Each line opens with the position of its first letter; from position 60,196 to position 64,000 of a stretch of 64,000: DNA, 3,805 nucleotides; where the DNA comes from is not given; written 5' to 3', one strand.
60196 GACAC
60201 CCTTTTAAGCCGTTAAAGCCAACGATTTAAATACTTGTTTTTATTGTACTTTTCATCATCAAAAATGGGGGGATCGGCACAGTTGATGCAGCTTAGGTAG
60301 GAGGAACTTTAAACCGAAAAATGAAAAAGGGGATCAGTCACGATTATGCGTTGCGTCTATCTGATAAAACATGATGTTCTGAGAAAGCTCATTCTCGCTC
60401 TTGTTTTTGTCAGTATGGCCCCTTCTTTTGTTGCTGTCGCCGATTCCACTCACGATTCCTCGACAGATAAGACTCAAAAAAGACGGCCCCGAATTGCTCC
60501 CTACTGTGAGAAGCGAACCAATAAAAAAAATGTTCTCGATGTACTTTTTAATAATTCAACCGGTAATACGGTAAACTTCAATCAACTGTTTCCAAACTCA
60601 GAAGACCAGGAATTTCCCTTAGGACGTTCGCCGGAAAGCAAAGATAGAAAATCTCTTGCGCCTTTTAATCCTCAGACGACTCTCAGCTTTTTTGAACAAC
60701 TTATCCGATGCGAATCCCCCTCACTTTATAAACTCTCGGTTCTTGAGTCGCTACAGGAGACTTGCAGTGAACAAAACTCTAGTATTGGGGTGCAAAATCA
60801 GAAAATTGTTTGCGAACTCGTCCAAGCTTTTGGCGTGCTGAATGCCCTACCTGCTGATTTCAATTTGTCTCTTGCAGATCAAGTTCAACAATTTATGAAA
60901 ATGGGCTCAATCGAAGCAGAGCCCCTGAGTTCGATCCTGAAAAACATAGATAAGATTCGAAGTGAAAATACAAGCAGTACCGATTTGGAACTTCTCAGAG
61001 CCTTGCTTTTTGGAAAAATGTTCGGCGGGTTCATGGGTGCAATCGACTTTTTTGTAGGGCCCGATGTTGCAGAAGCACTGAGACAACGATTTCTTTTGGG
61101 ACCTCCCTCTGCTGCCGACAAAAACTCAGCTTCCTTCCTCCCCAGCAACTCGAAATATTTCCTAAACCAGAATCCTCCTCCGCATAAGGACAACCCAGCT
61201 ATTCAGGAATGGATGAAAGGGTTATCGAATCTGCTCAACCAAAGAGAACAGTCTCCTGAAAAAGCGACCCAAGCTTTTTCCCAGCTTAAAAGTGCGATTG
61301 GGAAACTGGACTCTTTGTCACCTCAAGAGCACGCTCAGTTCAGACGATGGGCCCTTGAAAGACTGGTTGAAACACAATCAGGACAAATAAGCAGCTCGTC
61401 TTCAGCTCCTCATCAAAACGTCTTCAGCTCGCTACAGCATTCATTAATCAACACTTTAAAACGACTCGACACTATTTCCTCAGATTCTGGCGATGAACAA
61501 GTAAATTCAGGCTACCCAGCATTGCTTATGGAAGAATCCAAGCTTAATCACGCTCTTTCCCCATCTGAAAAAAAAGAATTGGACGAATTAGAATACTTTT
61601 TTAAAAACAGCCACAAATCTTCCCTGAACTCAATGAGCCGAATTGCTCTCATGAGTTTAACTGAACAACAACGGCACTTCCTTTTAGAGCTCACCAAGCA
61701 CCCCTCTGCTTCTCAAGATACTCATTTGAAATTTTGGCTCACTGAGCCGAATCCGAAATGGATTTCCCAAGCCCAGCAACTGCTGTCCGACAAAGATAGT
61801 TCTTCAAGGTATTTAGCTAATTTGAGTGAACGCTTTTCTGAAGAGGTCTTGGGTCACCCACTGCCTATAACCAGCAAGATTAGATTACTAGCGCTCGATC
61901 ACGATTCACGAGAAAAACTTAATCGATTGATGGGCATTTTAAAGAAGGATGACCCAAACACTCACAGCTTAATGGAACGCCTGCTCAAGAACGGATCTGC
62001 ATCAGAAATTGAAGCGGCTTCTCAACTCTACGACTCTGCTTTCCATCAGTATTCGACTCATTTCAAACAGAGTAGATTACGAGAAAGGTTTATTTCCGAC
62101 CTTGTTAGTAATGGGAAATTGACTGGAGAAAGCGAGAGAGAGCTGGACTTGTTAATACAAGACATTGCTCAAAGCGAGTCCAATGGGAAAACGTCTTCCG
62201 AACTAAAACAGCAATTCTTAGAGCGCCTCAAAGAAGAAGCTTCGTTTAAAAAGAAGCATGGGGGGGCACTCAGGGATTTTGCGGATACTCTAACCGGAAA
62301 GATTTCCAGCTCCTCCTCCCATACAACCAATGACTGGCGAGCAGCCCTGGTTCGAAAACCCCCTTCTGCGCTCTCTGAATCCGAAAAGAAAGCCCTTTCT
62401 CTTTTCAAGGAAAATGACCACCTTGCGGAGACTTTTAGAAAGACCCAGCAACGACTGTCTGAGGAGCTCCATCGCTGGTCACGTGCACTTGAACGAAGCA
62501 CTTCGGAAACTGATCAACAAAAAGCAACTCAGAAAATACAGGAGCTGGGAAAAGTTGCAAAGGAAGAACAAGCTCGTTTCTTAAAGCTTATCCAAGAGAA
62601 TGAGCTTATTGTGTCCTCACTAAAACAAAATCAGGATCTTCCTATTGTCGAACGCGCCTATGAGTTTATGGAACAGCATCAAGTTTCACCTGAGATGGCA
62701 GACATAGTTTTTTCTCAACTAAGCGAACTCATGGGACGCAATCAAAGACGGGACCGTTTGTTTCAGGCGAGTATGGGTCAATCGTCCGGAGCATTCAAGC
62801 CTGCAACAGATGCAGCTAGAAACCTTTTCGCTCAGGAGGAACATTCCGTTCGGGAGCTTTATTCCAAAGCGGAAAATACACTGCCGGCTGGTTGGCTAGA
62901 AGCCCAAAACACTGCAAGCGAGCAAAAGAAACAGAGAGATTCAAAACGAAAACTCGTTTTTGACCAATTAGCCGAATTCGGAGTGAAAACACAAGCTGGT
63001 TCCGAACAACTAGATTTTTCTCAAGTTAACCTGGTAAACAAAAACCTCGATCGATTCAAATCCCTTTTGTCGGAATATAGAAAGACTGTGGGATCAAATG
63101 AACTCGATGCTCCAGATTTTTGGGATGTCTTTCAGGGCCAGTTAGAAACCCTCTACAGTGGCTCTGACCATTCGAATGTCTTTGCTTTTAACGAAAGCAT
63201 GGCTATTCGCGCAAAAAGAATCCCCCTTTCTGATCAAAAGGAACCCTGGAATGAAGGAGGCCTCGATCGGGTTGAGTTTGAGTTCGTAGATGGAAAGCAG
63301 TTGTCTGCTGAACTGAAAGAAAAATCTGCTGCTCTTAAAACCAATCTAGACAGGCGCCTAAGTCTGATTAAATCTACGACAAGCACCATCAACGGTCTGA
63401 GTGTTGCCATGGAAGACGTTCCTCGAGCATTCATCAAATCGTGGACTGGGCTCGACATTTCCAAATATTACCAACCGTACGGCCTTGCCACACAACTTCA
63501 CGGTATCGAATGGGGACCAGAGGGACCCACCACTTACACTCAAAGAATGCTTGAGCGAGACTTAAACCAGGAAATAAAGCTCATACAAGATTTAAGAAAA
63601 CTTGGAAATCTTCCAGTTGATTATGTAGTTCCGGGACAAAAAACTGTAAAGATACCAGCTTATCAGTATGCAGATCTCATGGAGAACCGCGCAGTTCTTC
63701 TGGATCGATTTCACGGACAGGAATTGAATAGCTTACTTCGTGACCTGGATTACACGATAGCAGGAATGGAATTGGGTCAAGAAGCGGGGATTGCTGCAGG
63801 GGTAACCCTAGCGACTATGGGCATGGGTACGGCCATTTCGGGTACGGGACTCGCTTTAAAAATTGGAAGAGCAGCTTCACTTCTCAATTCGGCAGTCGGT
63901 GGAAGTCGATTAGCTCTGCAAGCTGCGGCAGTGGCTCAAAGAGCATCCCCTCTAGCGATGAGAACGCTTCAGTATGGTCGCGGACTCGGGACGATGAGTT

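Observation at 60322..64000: Giant (at least 1226 aa) secreted ORF, missed by the ORF track, running off the window end with a Gly/Ala-rich membrane-insertion-like segment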

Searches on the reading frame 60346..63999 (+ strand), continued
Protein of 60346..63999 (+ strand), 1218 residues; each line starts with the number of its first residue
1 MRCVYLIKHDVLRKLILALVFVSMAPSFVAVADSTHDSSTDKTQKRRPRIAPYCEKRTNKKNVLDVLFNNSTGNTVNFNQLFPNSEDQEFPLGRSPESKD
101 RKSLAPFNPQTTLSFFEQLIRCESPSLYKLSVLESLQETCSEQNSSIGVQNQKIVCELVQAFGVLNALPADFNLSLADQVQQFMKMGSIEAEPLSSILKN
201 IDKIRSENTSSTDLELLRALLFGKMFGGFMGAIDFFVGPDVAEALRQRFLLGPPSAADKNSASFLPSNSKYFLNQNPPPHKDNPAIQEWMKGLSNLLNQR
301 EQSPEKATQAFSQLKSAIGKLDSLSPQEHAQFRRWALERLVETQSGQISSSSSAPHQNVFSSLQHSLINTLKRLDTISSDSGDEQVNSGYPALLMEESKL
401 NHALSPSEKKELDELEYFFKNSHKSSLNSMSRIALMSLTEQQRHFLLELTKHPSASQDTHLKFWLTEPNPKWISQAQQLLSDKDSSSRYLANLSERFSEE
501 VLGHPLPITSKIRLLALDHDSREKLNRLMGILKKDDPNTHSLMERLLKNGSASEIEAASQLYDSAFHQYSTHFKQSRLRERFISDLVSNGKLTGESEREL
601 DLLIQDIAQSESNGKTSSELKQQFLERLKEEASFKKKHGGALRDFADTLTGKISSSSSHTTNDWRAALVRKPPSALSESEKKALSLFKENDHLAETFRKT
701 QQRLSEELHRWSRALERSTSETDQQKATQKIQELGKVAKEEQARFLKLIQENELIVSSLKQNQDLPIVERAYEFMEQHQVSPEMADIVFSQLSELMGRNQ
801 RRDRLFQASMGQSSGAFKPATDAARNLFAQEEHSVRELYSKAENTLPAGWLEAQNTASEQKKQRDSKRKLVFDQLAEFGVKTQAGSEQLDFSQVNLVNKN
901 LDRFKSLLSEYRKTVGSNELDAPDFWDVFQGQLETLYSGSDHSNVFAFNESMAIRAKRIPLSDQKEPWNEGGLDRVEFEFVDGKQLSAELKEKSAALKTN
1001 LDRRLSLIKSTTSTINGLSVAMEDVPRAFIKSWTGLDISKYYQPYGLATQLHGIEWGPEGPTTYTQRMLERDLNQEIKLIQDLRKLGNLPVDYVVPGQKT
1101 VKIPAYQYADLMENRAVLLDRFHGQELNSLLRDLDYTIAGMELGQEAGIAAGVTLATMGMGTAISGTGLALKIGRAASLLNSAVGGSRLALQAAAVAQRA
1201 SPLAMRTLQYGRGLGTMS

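Call 83: search_solved_structures(query=A6, max_evalue=10, show_alignments=2)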
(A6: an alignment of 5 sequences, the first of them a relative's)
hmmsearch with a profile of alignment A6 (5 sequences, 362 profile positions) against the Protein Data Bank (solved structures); distinct sequences matched with E-value up to 10: 12.
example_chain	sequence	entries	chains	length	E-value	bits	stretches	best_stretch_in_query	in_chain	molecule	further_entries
1hp1_A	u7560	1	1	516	1e-07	34.6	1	128-225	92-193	5'-NUCLEOTIDASE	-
1ho5_A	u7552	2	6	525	1e-07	34.6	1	128-225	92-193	5'-NUCLEOTIDASE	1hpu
1oi8_A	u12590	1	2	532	1e-07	34.6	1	128-225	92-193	PROTEIN USHA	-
4wwl_A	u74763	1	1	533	1e-07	34.6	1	128-225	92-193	Protein UshA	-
1oid_A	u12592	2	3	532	1.1e-07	34.5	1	128-225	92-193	PROTEIN USHA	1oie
1ush_A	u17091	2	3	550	1.1e-07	34.5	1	128-225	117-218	5'-NUCLEOTIDASE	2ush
3jyf_A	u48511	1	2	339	6.2e-05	25.5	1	59-170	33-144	2',3'-cyclic nucleotide 2'-phosphodiesterase/3'-nucleotidase bifunctional periplasmic prot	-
5eqv_A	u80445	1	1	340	0.00012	24.6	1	112-170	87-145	bifunctional 2',3'-cyclic nucleotide 2'-phosphodiesterase/3'-nucleotidase periplasmic prec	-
2z1a_A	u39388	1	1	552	0.00031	23.2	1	58-243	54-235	5'-nucleotidase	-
7udl_A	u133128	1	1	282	0.29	13.4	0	176-221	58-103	Designed helical repeat protein (DHR) RPB_PLP1_R6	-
7udm_A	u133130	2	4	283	0.34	13.2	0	176-221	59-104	Designed helical repeat protein (DHR) RPB_PLP1_R6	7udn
3gve_A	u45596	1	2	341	0.68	12.2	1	104-224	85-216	YfkN protein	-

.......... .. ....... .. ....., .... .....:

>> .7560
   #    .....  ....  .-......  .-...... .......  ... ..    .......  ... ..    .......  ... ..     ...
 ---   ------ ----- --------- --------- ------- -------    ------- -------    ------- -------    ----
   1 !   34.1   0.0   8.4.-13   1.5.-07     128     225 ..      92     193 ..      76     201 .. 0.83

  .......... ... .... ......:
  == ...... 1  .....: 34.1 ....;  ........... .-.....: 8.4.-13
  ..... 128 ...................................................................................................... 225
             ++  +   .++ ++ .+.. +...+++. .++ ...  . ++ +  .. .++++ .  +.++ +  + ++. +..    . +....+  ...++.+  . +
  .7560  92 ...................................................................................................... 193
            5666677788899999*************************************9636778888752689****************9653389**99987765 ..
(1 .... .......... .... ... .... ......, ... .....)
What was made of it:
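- On UshA/CpdB metallophosphatase family (partner lipoprotein): Five-sequence profile against PDB: UshA 1e-7, CpdB 6e-5, Thermus thermophilus 5'-NT 3e-4 (call 83).
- Closest known: UshA/CpdB periplasmic 5'-nucleotidase / 2',3'-cyclic phosphodiesterase. Same: Both are extracytoplasmic (call 83).
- Lipoprotein: the profile hits UshA at E 1e-7, CpdB at 6e-5 and Thermus 5'-NT at 3e-4, with non-catalytic residues aligned to the GNHE and THM histidines (call 83).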

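Call 85: search_solved_structures(query=A2, max_evalue=1)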
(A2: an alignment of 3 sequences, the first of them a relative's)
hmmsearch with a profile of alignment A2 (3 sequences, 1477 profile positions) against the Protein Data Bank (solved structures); distinct sequences matched with E-value up to 1: 0.

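Call 98: find_related_loci(query=A6, collection=viral_contigs, flank=5000)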
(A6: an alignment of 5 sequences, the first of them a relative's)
Query A6 (376 aa) in viral_contigs; peptide patterns used: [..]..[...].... (x = any residue, [..] = any of these).
12 stretches matched a pattern, but none encodes a relative of the query by tblastn (E <= 1e-3).

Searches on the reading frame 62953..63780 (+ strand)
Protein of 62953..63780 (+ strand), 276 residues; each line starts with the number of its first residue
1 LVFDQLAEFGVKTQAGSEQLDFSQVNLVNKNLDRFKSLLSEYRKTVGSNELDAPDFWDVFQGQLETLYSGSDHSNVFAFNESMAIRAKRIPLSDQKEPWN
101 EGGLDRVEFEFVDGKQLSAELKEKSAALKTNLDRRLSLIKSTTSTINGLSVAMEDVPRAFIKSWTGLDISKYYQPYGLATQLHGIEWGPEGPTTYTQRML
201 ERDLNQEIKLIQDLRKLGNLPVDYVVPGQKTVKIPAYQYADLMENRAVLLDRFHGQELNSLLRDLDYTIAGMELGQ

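Call 72: predict_structure(alignment_id=A5)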
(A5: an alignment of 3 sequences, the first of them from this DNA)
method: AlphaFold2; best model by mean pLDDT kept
length: 276 residues; sequences in the alignment: 3
mean_pLDDT: 60.3   pTM: 0.52
mean pLDDT of the five models: 60.3, 58.7, 58.4, 54.5, 54.3
residues with pLDDT >= 90: 1; 70-90: 73; 50-70: 126; < 50: 76
segments of 3 or more residues with pLDDT < 50: 15-17, 47-54, 67-73, 100-103, 154-193, 267-276
pLDDT, mean of each block of 10 residues (from residue 1): 65 54 57 65 53 47 49 55 60 54 54 75 85 74 57 47 42 42 46 60 84 79 76 78 74 61 51 36
secondary structure, 60 per line:
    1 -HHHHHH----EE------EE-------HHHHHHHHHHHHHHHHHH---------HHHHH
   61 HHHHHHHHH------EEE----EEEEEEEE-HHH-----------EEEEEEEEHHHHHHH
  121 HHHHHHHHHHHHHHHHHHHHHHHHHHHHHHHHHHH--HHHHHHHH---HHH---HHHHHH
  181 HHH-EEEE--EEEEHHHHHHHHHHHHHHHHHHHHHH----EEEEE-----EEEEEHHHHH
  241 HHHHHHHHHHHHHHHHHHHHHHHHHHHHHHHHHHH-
elements in order: H2-7 H29-46 H56-69 E76-78 E83-90 E106-113 H114-155 H158-165 H175-183 E185-188 E191-194 H195-216 E221-225 E231-235 H236-275
